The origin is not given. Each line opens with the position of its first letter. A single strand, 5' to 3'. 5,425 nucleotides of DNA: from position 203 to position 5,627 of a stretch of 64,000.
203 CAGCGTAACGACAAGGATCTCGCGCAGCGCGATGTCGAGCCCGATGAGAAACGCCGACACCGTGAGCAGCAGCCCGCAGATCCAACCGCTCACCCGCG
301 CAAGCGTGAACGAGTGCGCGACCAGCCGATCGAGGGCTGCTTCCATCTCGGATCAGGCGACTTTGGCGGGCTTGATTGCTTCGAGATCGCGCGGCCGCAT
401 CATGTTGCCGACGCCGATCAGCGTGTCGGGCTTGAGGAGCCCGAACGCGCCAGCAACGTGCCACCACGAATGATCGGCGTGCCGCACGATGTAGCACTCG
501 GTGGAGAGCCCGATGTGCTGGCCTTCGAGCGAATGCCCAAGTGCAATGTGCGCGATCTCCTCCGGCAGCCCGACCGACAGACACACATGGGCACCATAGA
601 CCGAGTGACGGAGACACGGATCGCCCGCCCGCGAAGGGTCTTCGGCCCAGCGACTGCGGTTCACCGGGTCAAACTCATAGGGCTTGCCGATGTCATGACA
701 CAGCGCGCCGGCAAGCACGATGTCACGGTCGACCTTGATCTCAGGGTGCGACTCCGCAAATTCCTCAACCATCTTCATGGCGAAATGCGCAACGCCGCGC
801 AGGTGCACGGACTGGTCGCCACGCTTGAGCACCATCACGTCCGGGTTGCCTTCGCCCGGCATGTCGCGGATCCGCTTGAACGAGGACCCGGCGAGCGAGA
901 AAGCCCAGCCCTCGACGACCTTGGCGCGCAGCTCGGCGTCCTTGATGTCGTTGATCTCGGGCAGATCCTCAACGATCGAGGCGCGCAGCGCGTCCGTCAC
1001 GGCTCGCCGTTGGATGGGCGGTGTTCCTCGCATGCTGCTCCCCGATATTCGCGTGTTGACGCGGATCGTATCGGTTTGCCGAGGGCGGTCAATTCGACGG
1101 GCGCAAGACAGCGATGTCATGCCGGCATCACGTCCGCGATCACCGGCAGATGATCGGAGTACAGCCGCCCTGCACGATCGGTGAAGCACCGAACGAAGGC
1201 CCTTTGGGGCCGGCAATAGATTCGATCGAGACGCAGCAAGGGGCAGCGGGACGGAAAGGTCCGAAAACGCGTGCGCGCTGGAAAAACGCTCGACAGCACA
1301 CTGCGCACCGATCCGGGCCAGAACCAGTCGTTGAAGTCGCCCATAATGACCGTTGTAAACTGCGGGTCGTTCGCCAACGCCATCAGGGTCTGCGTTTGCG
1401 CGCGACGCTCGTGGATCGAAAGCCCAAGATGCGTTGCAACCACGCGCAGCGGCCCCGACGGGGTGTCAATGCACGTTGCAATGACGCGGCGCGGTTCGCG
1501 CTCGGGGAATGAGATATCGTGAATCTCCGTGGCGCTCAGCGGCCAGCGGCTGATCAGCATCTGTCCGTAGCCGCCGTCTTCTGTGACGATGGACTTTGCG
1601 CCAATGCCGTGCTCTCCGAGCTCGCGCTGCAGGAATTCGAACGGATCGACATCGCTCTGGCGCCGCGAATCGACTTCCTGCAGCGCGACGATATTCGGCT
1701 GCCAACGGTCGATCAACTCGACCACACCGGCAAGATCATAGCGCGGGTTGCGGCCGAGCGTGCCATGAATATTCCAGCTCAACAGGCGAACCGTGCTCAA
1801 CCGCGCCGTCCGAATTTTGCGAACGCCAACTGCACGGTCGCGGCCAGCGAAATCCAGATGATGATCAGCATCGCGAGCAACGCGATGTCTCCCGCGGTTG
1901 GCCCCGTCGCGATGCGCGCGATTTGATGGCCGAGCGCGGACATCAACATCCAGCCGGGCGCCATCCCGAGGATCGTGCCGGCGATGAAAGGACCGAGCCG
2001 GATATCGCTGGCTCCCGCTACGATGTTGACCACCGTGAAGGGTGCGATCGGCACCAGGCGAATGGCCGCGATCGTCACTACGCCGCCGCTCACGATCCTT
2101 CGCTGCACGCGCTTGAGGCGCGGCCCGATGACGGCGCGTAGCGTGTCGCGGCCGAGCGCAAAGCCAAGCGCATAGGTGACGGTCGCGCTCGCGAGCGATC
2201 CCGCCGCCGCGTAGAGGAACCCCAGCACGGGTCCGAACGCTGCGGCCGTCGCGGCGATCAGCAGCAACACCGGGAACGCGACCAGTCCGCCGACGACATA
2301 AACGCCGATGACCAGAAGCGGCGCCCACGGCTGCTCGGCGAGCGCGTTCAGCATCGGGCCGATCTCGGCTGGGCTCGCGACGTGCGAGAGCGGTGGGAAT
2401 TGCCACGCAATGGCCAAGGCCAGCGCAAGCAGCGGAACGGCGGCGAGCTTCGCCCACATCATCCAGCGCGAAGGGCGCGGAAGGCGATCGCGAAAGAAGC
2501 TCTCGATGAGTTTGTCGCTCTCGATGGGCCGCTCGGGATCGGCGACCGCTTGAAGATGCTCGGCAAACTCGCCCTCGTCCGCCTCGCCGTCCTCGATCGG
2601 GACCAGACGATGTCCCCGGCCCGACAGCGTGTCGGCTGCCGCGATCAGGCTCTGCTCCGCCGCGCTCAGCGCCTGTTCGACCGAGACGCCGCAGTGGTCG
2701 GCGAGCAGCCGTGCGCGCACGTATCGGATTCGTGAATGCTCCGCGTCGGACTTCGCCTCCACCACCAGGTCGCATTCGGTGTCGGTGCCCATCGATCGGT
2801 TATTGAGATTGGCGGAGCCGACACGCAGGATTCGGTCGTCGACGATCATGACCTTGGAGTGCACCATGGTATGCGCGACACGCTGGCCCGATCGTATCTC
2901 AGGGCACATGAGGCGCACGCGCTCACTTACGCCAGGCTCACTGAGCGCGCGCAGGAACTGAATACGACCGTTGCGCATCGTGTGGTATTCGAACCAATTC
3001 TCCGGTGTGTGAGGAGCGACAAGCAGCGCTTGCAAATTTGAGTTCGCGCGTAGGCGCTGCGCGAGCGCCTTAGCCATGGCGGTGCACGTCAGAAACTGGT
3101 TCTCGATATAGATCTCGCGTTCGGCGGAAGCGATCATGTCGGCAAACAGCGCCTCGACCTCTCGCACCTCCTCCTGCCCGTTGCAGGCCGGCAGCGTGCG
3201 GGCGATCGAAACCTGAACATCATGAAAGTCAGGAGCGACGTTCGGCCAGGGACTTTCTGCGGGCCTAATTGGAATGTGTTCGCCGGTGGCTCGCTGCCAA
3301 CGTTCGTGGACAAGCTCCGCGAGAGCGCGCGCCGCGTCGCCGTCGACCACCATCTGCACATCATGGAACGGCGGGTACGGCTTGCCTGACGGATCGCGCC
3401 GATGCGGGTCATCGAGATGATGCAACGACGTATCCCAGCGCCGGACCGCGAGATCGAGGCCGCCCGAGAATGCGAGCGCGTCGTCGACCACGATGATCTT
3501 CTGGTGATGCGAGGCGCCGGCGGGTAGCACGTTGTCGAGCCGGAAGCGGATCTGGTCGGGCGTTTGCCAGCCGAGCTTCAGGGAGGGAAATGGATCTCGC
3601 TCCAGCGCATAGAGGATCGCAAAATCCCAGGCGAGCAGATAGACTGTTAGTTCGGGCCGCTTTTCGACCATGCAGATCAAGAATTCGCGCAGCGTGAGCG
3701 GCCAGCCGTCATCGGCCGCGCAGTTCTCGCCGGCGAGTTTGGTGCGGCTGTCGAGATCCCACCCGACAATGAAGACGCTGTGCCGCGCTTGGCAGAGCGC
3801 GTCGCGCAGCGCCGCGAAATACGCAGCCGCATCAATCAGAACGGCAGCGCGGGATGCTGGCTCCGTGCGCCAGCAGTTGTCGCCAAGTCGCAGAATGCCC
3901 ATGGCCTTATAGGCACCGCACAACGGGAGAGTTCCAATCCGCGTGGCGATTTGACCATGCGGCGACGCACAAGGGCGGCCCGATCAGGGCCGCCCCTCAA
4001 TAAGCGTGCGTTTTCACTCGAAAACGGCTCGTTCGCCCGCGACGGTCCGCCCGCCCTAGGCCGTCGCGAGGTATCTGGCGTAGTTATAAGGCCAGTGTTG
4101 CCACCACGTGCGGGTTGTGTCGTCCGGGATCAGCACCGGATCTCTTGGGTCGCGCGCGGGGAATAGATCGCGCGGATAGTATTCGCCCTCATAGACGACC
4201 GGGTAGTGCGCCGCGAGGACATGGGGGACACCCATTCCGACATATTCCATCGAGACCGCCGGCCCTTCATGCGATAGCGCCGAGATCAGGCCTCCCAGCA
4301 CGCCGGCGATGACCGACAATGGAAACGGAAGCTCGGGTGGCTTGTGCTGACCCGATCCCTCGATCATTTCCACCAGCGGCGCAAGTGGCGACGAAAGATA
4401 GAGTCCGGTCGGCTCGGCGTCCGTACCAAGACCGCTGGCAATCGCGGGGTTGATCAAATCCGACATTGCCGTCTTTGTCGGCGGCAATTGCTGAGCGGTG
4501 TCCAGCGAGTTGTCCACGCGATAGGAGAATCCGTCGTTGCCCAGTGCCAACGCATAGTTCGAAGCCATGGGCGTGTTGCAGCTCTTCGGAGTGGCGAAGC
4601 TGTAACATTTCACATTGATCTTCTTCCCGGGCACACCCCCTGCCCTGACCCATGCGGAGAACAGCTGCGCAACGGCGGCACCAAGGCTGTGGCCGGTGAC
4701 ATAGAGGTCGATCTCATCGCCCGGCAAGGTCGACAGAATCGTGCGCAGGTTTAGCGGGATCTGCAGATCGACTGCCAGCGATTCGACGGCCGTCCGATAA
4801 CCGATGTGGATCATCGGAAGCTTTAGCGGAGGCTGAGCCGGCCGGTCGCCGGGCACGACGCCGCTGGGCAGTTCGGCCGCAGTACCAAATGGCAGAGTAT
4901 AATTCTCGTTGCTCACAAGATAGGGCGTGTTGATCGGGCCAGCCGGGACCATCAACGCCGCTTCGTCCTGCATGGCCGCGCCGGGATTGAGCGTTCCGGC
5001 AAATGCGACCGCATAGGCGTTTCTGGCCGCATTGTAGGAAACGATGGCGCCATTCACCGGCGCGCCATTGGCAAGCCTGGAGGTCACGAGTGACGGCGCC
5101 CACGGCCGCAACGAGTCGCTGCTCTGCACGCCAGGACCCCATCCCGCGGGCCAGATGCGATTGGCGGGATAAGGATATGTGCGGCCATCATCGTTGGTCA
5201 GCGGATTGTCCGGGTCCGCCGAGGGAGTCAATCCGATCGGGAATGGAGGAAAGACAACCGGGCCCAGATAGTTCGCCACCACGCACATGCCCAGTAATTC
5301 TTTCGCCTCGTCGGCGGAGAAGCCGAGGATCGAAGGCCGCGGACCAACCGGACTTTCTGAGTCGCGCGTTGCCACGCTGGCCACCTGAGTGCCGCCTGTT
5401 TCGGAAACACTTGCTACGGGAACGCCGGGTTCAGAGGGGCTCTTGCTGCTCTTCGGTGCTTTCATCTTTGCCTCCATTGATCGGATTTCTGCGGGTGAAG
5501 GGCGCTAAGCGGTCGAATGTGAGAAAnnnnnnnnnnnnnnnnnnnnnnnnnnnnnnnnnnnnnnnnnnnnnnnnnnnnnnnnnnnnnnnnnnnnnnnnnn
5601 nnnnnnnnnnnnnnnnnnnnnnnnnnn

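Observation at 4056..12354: Lipid-handling tail (patatin, GT1, two UbiB kinases, GT9-like, class-3 lipase) is translationally packed behind the NRPS thioesterase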

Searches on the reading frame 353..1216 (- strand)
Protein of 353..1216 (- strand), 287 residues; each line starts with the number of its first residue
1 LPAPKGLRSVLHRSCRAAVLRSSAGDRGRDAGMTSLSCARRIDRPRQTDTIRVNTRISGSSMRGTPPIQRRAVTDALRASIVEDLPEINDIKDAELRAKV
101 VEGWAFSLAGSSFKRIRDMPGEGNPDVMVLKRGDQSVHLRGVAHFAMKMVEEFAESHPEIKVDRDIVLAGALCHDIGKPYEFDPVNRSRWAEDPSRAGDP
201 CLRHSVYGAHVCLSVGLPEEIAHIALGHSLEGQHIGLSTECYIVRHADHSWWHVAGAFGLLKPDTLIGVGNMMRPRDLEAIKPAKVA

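Call 6: search_protein_families(library=pfam, proteins=[window:353-1216:-], max_evalue=0.001)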
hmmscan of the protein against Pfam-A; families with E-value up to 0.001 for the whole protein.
window:353-1216:- (287 aa): 1 family
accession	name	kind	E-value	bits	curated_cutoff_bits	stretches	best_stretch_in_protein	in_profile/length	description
PF01966.28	HD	-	3.6e-12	47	22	1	138-249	4-112/116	HD domain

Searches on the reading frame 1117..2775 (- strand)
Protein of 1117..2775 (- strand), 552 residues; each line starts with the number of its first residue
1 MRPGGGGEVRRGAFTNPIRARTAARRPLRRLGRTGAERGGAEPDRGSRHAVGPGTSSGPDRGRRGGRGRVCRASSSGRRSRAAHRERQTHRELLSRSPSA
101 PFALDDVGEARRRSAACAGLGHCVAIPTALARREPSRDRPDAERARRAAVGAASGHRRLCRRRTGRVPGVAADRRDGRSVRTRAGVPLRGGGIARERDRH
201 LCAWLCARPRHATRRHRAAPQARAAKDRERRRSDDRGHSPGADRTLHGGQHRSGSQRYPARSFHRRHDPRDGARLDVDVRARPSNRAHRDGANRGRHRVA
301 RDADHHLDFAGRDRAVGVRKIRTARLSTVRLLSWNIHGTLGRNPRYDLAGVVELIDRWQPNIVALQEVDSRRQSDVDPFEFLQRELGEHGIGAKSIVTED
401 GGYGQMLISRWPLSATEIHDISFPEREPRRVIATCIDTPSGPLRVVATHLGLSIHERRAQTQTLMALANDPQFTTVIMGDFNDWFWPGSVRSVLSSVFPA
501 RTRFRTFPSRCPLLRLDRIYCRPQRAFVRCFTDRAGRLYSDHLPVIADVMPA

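Call 6: search_protein_families(library=pfam, proteins=[window:1117-2775:-], max_evalue=0.001)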
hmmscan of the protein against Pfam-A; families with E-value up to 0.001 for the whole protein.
window:1117-2775:- (552 aa): 2 families
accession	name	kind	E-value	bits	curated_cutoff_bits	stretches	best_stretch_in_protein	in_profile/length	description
PF03372.29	Exo_endo_phos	-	1.1e-22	81.3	24.5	1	332-542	1-225/225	Endonuclease/Exonuclease/phosphatase family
PF23226.1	Exo_endo_phos_PGAP2IP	-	0.00018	21.3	27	1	334-479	9-156/239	PGAP2IP, C-terminal nuclease-like domain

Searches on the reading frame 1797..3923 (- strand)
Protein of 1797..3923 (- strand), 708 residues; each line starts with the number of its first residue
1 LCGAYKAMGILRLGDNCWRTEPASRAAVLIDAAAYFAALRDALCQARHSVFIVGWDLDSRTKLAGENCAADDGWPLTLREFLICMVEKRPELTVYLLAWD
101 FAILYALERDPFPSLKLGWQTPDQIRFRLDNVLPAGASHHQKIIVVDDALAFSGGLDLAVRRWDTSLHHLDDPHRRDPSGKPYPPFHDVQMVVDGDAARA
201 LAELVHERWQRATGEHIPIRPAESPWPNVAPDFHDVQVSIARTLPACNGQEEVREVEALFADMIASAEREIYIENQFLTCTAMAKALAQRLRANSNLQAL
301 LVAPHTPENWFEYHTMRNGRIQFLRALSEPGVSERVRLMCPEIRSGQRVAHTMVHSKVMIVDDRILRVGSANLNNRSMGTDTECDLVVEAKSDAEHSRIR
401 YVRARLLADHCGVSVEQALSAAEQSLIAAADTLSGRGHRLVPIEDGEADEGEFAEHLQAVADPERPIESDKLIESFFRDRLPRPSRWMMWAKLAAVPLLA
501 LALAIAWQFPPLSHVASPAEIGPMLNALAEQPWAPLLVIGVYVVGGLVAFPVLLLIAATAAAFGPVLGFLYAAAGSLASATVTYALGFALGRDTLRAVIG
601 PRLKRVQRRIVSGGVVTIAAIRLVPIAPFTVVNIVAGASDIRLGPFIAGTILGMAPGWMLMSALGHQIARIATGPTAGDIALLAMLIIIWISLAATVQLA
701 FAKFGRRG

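Call 5: search_protein_families(library=pfam, proteins=[window:1797-3923:-], max_evalue=0.01)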
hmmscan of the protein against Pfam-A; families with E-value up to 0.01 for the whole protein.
window:1797-3923:- (708 aa): 3 families
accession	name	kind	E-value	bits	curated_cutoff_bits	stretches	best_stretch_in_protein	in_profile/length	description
PF09335.16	VTT_dom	-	4.7e-20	72.7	33.9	1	550-666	1-122/123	VTT domain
PF13091.12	PLDc_2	-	1.5e-14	54.4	27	1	262-395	3-122/132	PLD-like domain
PF00614.28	PLDc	-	2.8e-14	52.8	21.9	2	354-377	5-28/28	Phospholipase D Active site motif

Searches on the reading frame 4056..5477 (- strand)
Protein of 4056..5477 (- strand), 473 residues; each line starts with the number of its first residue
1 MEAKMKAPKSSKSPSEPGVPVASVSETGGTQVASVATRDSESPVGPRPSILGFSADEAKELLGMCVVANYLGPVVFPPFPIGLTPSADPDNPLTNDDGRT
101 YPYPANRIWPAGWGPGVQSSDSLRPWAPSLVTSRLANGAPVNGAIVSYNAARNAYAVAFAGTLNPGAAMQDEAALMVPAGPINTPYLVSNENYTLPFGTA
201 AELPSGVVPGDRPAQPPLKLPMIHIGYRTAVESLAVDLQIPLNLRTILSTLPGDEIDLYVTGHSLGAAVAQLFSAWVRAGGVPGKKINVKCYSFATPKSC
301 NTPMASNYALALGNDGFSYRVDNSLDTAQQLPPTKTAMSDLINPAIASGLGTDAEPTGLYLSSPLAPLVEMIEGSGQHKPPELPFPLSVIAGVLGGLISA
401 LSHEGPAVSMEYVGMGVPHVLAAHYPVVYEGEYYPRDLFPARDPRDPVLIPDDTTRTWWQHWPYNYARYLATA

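Call 5: search_protein_families(library=pfam, proteins=[window:4056-5477:-], max_evalue=0.01)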
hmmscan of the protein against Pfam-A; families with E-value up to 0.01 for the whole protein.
window:4056-5477:- (473 aa): 1 family
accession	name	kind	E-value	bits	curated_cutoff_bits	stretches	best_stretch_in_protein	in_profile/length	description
PF01764.32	Lipase_3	-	5.3e-14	52.7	22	1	221-334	32-138/140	Lipase (class 3)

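Call 46: search_solved_structures(query=window:4056-5477:-, max_evalue=1)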
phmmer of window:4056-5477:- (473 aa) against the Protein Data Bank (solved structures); distinct sequences matched with E-value up to 1: 18.
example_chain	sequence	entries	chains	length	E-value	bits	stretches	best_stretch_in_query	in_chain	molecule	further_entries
6l7n_A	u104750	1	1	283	1.1e-06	31.1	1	243-332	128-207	Lipase, class 3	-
6unv_A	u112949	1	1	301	2.9e-05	26.4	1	256-340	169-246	Lipase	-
1tia_A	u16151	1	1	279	6.5e-05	25.3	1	245-331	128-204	LIPASE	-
5ch8_A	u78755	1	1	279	6.6e-05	25.2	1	245-331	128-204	Mono- and diacylglycerol lipase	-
3ngm_A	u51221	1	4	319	0.00019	23.7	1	259-334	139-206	Extracellular lipase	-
5xk2_A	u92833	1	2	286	0.002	20.3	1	255-332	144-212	Diacylglycerol lipase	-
2hl6_A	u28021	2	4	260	0.0025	20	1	252-335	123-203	Feruloyl esterase A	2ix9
1uwc_A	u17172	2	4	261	0.0026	20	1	252-335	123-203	FERULOYL ESTERASE A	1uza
1usw_A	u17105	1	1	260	0.0037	19.5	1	252-334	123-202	FERULOYL ESTERASE A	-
7x0d_A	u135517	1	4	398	0.0053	18.9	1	235-334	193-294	Phospholipase A1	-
2bjh_A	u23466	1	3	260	0.0097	18.1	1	252-334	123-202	FERULOYL ESTERASE A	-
1dt3_A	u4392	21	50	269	0.018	17.2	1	258-339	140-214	LIPASE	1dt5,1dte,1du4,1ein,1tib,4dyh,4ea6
5ap9_A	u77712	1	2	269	0.019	17.1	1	258-339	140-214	LIPASE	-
37bv_A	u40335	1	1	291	0.021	17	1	258-339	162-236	Lipase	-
37cb_A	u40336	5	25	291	0.021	17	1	258-339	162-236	Lipase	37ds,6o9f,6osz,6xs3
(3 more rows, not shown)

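Call 71: search_protein_families(library=ncbifam, proteins=[window:4056-5477:-], max_evalue=0.001)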
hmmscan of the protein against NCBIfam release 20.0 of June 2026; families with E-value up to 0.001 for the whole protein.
window:4056-5477:- (473 aa): 1 family
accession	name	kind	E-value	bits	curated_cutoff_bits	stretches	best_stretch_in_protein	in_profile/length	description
NF041407.1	XopAP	subfamily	0.0005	19.5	400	1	255-312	165-223/318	XopAP family type III secretion system effector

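Call 72: search_protein_families(library=padloc, proteins=[window:4056-5477:-], max_evalue=0.001)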
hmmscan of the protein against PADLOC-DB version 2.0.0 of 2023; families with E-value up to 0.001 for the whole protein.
window:4056-5477:- (473 aa): 0 families
